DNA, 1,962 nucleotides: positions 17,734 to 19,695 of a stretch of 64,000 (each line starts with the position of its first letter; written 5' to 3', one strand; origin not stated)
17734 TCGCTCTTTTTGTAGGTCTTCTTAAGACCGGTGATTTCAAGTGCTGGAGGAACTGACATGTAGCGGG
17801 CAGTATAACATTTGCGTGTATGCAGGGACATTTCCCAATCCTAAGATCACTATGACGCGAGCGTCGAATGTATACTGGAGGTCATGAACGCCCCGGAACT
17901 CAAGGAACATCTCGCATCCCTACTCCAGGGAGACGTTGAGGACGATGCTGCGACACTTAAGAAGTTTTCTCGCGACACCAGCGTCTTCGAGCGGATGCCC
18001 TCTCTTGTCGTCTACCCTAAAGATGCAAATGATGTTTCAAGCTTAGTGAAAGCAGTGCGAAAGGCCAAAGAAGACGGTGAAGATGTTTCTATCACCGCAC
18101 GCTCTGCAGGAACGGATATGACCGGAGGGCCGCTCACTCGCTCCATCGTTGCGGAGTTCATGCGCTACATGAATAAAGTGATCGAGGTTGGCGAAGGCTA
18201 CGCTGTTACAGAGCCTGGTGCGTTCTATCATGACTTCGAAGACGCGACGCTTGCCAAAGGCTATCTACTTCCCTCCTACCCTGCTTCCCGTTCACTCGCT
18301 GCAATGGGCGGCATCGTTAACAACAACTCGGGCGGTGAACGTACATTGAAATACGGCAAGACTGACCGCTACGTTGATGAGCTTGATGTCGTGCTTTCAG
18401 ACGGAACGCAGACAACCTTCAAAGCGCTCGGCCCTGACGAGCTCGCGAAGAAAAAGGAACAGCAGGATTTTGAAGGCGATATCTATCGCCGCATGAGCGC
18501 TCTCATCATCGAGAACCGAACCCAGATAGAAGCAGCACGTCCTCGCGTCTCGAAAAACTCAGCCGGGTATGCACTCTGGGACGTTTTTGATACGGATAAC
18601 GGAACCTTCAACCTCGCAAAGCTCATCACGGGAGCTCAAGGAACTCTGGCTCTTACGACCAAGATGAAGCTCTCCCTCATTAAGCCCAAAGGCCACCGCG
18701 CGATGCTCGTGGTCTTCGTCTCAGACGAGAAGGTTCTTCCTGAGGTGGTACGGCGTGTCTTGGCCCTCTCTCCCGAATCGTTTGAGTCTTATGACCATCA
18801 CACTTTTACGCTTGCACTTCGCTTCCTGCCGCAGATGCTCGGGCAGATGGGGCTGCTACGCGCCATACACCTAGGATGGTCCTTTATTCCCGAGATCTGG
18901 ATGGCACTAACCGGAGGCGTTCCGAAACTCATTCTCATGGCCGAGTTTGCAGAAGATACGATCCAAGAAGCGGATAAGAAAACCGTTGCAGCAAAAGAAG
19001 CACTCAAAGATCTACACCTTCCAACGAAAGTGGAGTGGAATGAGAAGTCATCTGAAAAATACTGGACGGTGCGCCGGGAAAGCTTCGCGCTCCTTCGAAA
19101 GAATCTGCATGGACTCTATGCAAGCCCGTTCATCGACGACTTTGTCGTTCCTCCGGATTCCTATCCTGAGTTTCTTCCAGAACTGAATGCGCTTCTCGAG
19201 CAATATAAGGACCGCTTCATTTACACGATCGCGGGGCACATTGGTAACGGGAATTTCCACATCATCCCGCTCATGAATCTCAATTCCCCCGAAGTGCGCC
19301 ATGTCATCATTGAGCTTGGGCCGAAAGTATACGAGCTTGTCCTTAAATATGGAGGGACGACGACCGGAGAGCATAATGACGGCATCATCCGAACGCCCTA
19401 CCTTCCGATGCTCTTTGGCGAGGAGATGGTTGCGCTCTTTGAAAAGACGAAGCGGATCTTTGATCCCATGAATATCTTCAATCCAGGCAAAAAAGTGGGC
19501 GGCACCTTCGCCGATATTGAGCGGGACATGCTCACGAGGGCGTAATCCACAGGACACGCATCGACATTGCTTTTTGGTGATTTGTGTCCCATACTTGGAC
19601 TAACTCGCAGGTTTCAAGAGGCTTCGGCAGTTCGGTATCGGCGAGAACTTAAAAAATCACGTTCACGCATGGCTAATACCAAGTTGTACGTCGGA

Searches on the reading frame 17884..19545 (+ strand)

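Call 90: search_protein_families(library=pfam, proteins=[window:17884-19545:+], max_evalue=0.00001)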
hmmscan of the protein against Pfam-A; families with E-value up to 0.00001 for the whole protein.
window:17884-19545:+ (553 aa): 2 families
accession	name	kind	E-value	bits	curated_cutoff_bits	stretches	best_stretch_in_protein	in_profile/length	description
PF02913.24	FAD-oxidase_C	-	3.7e-39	135.4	21.2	1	268-536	2-247/248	FAD linked oxidases, C-terminal domain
PF01565.28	FAD_binding_4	-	2.1e-26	92.7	26.4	1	39-178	1-137/139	FAD binding domain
